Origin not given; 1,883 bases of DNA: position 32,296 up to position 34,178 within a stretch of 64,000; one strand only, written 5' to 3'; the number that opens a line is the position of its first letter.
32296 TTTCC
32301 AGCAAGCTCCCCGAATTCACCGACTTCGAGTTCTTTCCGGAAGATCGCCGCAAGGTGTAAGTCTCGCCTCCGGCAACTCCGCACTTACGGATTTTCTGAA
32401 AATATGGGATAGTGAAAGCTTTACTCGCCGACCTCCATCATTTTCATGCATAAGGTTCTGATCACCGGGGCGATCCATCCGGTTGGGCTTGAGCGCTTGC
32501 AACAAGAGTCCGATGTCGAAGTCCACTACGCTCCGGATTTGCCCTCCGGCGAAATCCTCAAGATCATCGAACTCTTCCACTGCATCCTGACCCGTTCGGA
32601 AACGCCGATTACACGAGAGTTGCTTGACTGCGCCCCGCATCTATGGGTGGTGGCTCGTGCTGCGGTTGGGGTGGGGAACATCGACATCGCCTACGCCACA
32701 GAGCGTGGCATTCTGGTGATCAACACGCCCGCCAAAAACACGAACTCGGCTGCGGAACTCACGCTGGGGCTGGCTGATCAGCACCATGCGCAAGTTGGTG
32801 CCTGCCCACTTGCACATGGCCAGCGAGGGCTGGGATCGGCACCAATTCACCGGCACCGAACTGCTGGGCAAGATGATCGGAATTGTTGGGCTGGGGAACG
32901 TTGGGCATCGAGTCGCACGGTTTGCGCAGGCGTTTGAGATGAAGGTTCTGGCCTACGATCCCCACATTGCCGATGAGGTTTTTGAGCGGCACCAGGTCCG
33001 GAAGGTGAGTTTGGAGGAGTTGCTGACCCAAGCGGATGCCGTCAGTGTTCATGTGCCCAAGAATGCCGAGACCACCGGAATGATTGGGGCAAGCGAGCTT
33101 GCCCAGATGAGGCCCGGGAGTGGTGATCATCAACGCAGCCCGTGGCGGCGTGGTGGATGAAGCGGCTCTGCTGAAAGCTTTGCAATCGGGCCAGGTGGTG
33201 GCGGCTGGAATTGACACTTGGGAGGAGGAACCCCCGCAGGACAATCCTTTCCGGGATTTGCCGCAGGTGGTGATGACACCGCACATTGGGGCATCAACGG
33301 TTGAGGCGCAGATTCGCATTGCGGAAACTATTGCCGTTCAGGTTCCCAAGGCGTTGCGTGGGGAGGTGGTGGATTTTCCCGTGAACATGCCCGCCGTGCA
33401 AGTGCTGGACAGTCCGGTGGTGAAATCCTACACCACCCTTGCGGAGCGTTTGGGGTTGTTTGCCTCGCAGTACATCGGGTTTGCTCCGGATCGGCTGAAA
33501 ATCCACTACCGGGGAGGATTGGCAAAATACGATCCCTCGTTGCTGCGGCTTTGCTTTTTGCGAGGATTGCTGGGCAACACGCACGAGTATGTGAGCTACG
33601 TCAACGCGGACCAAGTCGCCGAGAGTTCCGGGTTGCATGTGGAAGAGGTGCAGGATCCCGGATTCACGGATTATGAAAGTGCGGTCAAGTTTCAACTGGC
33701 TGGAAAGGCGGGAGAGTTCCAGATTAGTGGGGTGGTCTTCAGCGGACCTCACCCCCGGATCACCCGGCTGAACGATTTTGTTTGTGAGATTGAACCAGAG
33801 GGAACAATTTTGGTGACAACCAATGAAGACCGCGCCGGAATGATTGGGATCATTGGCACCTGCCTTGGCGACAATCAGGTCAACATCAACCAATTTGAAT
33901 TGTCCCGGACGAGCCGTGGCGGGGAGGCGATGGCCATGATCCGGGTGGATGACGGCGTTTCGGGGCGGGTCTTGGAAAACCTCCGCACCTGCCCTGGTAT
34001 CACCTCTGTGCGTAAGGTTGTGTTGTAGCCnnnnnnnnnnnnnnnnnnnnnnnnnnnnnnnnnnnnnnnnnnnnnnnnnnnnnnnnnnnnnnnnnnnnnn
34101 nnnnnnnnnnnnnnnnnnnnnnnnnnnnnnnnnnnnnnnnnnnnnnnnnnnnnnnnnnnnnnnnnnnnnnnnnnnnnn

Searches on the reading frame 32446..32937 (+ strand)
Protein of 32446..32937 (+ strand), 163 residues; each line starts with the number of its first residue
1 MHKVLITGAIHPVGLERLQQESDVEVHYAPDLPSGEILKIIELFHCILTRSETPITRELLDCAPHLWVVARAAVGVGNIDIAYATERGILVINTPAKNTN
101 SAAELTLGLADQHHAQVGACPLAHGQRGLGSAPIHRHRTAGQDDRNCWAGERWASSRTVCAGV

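Call 39: search_protein_families(library=pfam, proteins=[window:32446-32937:+], max_evalue=0.00001)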
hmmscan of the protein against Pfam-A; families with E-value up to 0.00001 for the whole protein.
window:32446-32937:+ (163 aa): 1 family
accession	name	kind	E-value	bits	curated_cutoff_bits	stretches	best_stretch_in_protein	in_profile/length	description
PF00389.36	2-Hacid_dh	-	1.7e-27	96.1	24.6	1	4-148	1-103/134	D-isomer specific 2-hydroxyacid dehydrogenase, catalytic domain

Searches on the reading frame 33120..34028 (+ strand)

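Call 39: search_protein_families(library=pfam, proteins=[window:33120-34028:+], max_evalue=0.00001)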
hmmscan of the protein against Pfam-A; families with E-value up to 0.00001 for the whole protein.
window:33120-34028:+ (302 aa): 2 families
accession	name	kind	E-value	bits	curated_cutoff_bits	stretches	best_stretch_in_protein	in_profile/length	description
PF19304.4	PGDH_inter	-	3.9e-21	75.8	27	1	101-217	2-118/119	D-3-phosphoglycerate dehydrogenase intervening domain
PF02826.25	2-Hacid_dh_C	-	4.4e-20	72.2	25.1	1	2-57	122-178/178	D-isomer specific 2-hydroxyacid dehydrogenase, NAD binding domain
